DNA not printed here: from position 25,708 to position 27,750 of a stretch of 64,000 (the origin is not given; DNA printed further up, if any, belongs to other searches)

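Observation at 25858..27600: Low-GC single-gene insert encoding a nuclease-like protein fused to a translation-factor-type beta-barrel (candidate undescribed defence gene)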

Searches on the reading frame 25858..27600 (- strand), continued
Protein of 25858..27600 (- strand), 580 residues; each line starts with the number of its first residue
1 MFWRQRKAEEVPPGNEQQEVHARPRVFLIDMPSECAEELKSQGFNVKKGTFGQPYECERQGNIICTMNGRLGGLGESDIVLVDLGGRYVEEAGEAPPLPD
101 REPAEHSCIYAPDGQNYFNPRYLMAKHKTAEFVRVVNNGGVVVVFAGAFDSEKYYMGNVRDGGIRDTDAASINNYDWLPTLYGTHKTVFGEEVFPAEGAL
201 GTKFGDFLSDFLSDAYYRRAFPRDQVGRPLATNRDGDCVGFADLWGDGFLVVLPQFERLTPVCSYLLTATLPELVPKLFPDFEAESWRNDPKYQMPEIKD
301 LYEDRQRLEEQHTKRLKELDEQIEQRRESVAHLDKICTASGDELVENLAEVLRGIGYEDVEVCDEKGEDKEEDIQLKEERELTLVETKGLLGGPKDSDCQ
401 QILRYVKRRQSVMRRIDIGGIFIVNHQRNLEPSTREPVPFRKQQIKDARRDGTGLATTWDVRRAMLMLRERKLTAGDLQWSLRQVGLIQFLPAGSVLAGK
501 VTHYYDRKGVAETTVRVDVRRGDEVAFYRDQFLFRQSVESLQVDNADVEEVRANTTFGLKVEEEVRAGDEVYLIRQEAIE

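Call 54: get_annotated_region(hit=H1, flank=7000)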
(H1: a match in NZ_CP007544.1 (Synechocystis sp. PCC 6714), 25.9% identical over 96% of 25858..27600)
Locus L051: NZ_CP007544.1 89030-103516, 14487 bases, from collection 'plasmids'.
description: Synechocystis sp. PCC 6714 plasmid pSYLB, complete sequence
organism: Synechocystis sp. PCC 6714 (NCBI taxid 1147)
taxonomy: Bacteria; Cyanobacteriota; Cyanophyceae; Synechococcales; Merismopediaceae; Synechocystis; Synechocystis sp. PCC 6714
host: -; source: -; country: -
typing (MOB-suite, as given by PLSDB): non-mobilizable
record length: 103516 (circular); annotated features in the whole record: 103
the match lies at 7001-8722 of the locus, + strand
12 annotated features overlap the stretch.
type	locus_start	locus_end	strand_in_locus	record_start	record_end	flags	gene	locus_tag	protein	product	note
CDS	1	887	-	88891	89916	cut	-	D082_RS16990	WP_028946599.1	Nit6803 family nitrilase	GO:0009058 - biosynthetic process [Evidence IEA]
CDS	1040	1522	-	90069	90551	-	-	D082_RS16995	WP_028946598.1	MSMEG_0572/Sll0783 family nitrogen starvation response protein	-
CDS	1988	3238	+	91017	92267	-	-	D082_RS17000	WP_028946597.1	MSMEG_0569 family flavin-dependent oxidoreductase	-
CDS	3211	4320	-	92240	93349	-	-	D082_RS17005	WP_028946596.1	LuxR C-terminal-related transcriptional regulator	GO:0006355 - regulation of DNA-templated transcription [Evidence IEA]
CDS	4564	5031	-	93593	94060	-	-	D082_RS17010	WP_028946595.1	DUF1348 family protein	-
CDS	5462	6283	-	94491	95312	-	-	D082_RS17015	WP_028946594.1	hypothetical protein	-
CDS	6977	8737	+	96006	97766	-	-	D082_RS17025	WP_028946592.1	hypothetical protein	-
CDS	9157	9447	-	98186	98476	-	-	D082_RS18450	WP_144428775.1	hypothetical protein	-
CDS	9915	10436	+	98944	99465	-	-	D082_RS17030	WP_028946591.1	CAP domain-containing protein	-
CDS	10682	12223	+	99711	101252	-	-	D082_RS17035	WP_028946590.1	glycine betaine ABC transporter substrate-binding protein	GO:0055085 - transmembrane transport [Evidence IEA]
CDS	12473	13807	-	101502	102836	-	-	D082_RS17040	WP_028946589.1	cytochrome P450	-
CDS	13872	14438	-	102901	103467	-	-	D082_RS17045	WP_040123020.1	site-specific integrase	GO:0015074 - DNA integration [Evidence IEA]; GO:0006310 - DNA recombination [Evidence IEA]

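Call 66: find_related_loci(query=A1, collection=viral_contigs, flank=8000)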
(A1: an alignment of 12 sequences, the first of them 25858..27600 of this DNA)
Query A1 (580 aa) in viral_contigs; peptide patterns used: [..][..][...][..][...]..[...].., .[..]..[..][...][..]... (x = any residue, [..] = any of these).
12 stretches matched a pattern; 1 encode a relative of the query (tblastn E <= 1e-3); 1 distinct loci.
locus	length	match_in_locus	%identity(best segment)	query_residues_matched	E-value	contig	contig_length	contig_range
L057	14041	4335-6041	25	23-576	4e-55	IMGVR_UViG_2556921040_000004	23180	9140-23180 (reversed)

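Call 68: search_protein_families(library=pfam, proteins=[L032:12128-14413:-, L027:7269-9713:+, L044:12236-14446:+, L012:11852-14824:+, L025:1921-3801:+, L028:11856-13700:-, L030:4533-6206:+, L023:7578-9131:-, L024:12236-15010:-], max_evalue=0.00001)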
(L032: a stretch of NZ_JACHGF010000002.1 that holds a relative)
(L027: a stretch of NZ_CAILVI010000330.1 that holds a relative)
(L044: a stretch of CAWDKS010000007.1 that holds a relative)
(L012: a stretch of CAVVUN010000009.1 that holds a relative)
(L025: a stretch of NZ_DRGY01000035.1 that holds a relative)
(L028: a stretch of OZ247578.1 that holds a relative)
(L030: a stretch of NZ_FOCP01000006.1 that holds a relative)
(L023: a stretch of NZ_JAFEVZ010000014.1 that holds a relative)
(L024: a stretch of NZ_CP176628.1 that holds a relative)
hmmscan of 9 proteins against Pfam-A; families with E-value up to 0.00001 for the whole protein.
L032:12128-14413:- (761 aa): 1 family
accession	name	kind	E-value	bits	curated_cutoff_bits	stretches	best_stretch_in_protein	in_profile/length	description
PF00141.28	peroxidase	-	9.7e-72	242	27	2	88-420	12-236/237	Peroxidase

L027:7269-9713:+ (815 aa): 3 families
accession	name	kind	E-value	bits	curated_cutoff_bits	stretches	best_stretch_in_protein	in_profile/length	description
PF01276.26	OKR_DC_1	-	1.7e-146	488.7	27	1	198-649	1-416/417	Orn/Lys/Arg decarboxylase, major domain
PF03711.20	OKR_DC_1_C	-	6.2e-43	146.7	24.2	1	675-803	1-129/132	Orn/Lys/Arg decarboxylase, C-terminal domain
PF03709.21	OKR_DC_1_N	-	2.4e-26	92.6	29.3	1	78-192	3-111/111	Orn/Lys/Arg decarboxylase, N-terminal domain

L044:12236-14446:+ (737 aa): 0 families

L012:11852-14824:+ (991 aa): 1 family
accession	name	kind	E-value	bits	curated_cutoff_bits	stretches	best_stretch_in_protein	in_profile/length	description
PF07719.23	TPR_2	-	2.6e-06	27.6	27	0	497-521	4-28/34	Tetratricopeptide repeat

L025:1921-3801:+ (627 aa): 2 families
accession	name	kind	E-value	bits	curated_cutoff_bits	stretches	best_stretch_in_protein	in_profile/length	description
PF09994.14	T6SS_Tle1-like_cat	-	1.6e-18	67.5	27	1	346-441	170-270/287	T6SS, Phospholipase effector Tle1-like, catalytic domain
PF05488.18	PAAR_motif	-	5.3e-13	49.4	27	1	5-53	24-69/70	PAAR motif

L028:11856-13700:- (614 aa): 2 families
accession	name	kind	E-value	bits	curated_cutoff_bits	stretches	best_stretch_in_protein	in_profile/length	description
PF00884.28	Sulfatase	-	1.6e-46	159.4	25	1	265-536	1-299/301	Sulfatase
PF01663.27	Phosphodiest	-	6e-07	29.8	23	0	439-487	176-222/342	Type I phosphodiesterase / nucleotide pyrophosphatase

L030:4533-6206:+ (558 aa): 2 families
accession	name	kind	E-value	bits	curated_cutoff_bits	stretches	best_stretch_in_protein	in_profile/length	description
PF05840.19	Phage_GPA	-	1.3e-87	294.3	31.4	1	146-390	75-321/321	Bacteriophage replication gene A protein (GPA)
PF23343.2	REP_ORF2-G2P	-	1.7e-09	38.3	27.8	1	284-386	12-98/99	Replication-associated protein ORF2/G2P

L023:7578-9131:- (517 aa): 1 family
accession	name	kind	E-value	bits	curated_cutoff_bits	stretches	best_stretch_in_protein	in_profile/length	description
PF01565.28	FAD_binding_4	-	7.9e-21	74.7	26.4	1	98-223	11-139/139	FAD binding domain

L024:12236-15010:- (924 aa): 3 families
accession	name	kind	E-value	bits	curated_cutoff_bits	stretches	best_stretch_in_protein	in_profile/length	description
PF00476.26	DNA_pol_A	-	5.5e-146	486.8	34.3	1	545-921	4-380/381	DNA polymerase family A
PF02739.22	5_3_exonuc_N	-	2.1e-46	158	34.3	1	14-173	2-161/164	5'-3' exonuclease, N-terminal resolvase-like domain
PF01367.25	5_3_exonuc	-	9.9e-26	90.5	40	1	178-271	2-96/97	5'-3' exonuclease, C-terminal SAM fold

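Call 70: search_protein_families(library=phrogs, proteins=[L030:1070-2344:+, L030:3549-4199:+, L030:4533-6206:+, L030:8630-9061:-, L030:9064-9660:-, L030:9712-10434:-, L030:10434-11678:-, L030:11682-12287:-, L030:13191-15965:-, L030:16130-17044:-], max_evalue=0.00001)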
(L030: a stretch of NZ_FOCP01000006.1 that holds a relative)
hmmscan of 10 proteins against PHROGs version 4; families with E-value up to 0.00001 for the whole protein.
L030:1070-2344:+ (425 aa): 4 families
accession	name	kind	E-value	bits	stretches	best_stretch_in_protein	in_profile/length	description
phrog_1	-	integration and excision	9.6e-51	174.7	1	10-408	90-458/611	integrase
phrog_216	-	integration and excision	1.5e-20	74.5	1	214-410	49-251/301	integrase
phrog_3423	-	unknown function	1.3e-11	45.7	1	37-152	29-151/157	-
phrog_21814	-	unknown function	4.9e-08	34.2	1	329-397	27-97/124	-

L030:3549-4199:+ (217 aa): 0 families

L030:4533-6206:+ (558 aa): 3 families
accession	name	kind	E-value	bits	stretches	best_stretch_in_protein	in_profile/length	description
phrog_91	-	DNA, RNA and nucleotide metabolism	3.7e-172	575.9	1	88-558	153-645/852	nicking at origin of replication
phrog_6857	-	unknown function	3.2e-140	470.1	1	144-558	185-609/855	-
phrog_28319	-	unknown function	9.7e-46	157.4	1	296-496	2-217/342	-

L030:8630-9061:- (143 aa): 1 family
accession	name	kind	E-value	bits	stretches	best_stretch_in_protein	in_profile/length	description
phrog_8945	-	moron, auxiliary metabolic gene and host takeover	5.5e-13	49.9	1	7-143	12-149/149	stringent starvation protein Sspb-like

L030:9064-9660:- (198 aa): 1 family
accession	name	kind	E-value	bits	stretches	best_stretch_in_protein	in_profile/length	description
phrog_9684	-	unknown function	5.1e-17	63.3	1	1-190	2-205/215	-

L030:9712-10434:- (240 aa): 0 families

L030:10434-11678:- (414 aa): 0 families

L030:11682-12287:- (201 aa): 0 families

L030:13191-15965:- (924 aa): 1 family
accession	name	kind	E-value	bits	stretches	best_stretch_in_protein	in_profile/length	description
phrog_32805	-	unknown function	1.6e-265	884.2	2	39-530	2-485/806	-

L030:16130-17044:- (304 aa): 25 families
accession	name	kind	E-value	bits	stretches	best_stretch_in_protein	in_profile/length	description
phrog_37190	-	other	9.8e-30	104.8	1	175-300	113-238/244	peptidase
phrog_6700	-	lysis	1.4e-29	102.8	1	185-301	2608-2726/2898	endolysin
phrog_7767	-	other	2.4e-24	87.1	1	186-299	7-118/194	metallo-endopeptidase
phrog_28672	-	other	2.5e-24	86.7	1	185-290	276-376/397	metallo-endopeptidase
phrog_16615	-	other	1.8e-23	84.2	1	202-301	418-518/529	peptidase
phrog_10030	-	tail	2.1e-23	82.7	1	200-299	1911-2017/2105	tail length tape measure protein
phrog_3578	-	lysis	9.8e-23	82.2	1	172-302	203-358/405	endolysin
phrog_14988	-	other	2.6e-22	80.8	1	185-296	16-135/272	peptidase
phrog_880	-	lysis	3.1e-22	80.6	1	174-289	4-121/435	endolysin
phrog_3084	-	lysis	8.7e-22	78.8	1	177-290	3-119/468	endolysin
phrog_1067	-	head and packaging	1.3e-21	77.8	1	189-293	748-850/991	minor head protein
phrog_4070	-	tail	8.1e-20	71.5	1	179-302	606-729/989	tail length tape measure protein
phrog_28394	-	unknown function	7.4e-19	69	1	196-301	196-301/303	-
phrog_167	-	tail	4.8e-16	58.7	1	200-289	1214-1291/1555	tail length tape measure protein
phrog_21656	-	other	8.8e-15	54.8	1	182-291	619-733/1022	peptidase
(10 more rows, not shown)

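Call 79: get_annotated_region(hit=H8, flank=5000)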
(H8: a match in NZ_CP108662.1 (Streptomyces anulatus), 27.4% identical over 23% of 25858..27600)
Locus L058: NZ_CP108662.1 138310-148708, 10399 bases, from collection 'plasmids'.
description: Streptomyces anulatus strain NBC_01080 plasmid unnamed1, complete sequence
organism: Streptomyces anulatus (NCBI taxid 1892)
taxonomy: Bacteria; Actinomycetota; Actinomycetes; Kitasatosporales; Streptomycetaceae; Streptomyces; Streptomyces anulatus
host: -; source: -; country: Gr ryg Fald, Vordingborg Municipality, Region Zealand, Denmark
typing (MOB-suite, as given by PLSDB): mobilizable; relaxase MOBF
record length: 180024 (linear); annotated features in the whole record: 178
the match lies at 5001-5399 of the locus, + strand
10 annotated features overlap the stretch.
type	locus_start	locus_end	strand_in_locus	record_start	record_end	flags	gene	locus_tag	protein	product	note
CDS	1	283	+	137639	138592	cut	-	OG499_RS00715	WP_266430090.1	replication-relaxation family protein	-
CDS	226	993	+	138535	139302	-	-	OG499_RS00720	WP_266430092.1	hypothetical protein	-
CDS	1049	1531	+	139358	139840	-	-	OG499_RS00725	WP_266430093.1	hypothetical protein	-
CDS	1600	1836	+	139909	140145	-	-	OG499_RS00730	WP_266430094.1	hypothetical protein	-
CDS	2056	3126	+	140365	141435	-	-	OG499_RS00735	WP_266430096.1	DUF4238 domain-containing protein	-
CDS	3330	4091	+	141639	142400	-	-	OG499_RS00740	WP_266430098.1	hypothetical protein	-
CDS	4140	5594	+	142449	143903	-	-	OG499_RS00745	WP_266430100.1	hypothetical protein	-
CDS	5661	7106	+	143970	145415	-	-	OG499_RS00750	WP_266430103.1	hypothetical protein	-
CDS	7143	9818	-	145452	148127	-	-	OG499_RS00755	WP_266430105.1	DEAD/DEAH box helicase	-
CDS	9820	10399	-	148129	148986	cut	-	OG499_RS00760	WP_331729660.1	hypothetical protein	-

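Call 90: search_protein_families(library=padloc, alignment_id=A5, max_evalue=0.00001)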
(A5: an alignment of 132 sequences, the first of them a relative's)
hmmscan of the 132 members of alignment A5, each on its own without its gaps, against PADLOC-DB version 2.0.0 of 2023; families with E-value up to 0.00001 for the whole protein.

A. member 1, L009:4288-4614:- (108 aa): 0 families

B. families by the number of members that match (of 132 scanned): 16 families
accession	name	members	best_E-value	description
PDLC02926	HTH_VI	3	2.9e-12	-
PDLC03951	RmrA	2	2.3e-06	-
PDLC03816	RTasPolA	1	1.5e-39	DRT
PDLC05027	PDC-S48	1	1.3e-25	-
PDLC01247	DEDDh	1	1.1e-24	"CAS-I,CAS-II,CAS-III,CAS-IV,CAS-V,CAS-VI; associated"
PDLC02916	CSD_V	1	1.8e-15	-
PDLC04767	PDC-M66B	1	1.8e-13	-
PDLC05028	PDC-S48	1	2.5e-12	-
PDLC03665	Control_protein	1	2.9e-12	control protein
PDLC02903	pVip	1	1.2e-10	Viperins not associated with kinases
PDLC04689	PDC-M51A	1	1.7e-10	-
PDLC02904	pVip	1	1.7e-09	Viperins associated with kinases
PDLC04142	capH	1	1.5e-08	capH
PDLC03949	RmrA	1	3.6e-06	-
PDLC03952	RmrA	1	4.9e-06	-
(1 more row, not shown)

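Call 92: search_protein_families(library=padloc, proteins=[L037:11847-12605:-, L012:8619-9770:+, L035:11763-12491:-, L039:11739-12467:-, L044:11330-12058:-, L036:11023-11724:-, L013:8924-9835:+, L016:8923-9822:+, L022:8978-9868:+, L038:9021-9848:+], max_evalue=0.00001)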
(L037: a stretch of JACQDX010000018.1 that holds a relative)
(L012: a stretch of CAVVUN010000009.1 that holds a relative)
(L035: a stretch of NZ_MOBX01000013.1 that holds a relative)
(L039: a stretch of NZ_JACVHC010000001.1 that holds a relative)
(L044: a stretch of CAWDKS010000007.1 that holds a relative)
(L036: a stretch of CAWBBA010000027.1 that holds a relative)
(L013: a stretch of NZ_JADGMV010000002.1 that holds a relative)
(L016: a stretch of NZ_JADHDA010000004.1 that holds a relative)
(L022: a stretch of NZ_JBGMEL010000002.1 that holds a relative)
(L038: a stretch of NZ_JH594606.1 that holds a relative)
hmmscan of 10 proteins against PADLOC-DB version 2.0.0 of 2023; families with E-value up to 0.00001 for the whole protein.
L037:11847-12605:- (252 aa): 16 families
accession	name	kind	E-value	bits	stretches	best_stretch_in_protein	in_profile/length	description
PDLC03253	MTase_II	-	4.6e-95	316.1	1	2-251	4-251/253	Type II methyltransferase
PDLC03294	MTase_II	-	1.5e-39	134.3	1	2-251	5-269/272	Type II methyltransferase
PDLC03247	MTase_II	-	1.3e-31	107.9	1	7-250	8-262/282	Type II methyltransferase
PDLC03729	oMTase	-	1.9e-29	101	1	2-251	5-267/275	orphan methyltransferase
PDLC03244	MTase_II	-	2.1e-28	97.3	1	5-181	31-213/295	Type II methyltransferase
PDLC03261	MTase_II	-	3.4e-23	79.8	1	2-242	25-277/643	Type II methyltransferase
PDLC03735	oMTase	-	7.3e-23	79.4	1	2-250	8-279/284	orphan methyltransferase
PDLC04018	PD-Lambda-5_B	-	4.8e-19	66.7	1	8-243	11-265/291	-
PDLC03717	oMTase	-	1e-14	52.6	1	7-242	8-254/285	orphan methyltransferase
PDLC03266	MTase_II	-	4.8e-14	50.5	1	2-179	15-198/285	Type II methyltransferase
PDLC03358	MTase_II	-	6.7e-11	40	1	7-234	10-258/301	Type II methyltransferase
PDLC03383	MTase_II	-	4.1e-09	34.3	1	7-75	24-93/318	Type II methyltransferase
PDLC03349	MTase_II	-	2.6e-08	31.3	1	5-88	9-95/374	Type II methyltransferase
PDLC03287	MTase_II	-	1.5e-06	25.3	0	7-67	369-430/646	Type II methyltransferase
PDLC03341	MTase_II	-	2e-06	25.5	1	5-70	19-90/316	Type II methyltransferase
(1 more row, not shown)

L012:8619-9770:+ (384 aa): 0 families

L035:11763-12491:- (242 aa): 0 families

L039:11739-12467:- (242 aa): 0 families

L044:11330-12058:- (242 aa): 1 family
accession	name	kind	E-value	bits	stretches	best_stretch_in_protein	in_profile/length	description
PDLC01855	CARF3--CARF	-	8.5e-06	23.6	0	172-217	212-257/288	-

L036:11023-11724:- (233 aa): 0 families

L013:8924-9835:+ (304 aa): 0 families

L016:8923-9822:+ (300 aa): 0 families

L022:8978-9868:+ (297 aa): 0 families

L038:9021-9848:+ (276 aa): 0 families

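Call 98: search_protein_families(library=pfam, proteins=[P0013, L058:4140-5594:+, L006:9889-11040:-, L007:2419-5286:-], max_evalue=0.001)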
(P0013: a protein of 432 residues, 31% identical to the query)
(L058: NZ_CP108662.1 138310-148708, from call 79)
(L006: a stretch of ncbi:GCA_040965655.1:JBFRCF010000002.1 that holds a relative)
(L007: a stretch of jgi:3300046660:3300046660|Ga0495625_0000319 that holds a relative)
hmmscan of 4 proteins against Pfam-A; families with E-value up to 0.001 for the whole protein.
P0013 (432 aa): 0 families

L058:4140-5594:+ (484 aa): 0 families

L006:9889-11040:- (383 aa): 1 family
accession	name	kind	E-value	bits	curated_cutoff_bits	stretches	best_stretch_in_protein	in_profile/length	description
PF04326.19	SLFN_AlbA_2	-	1.5e-14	55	25.3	1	25-149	1-117/118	Schlafen, AlbA_2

L007:2419-5286:- (955 aa): 0 families
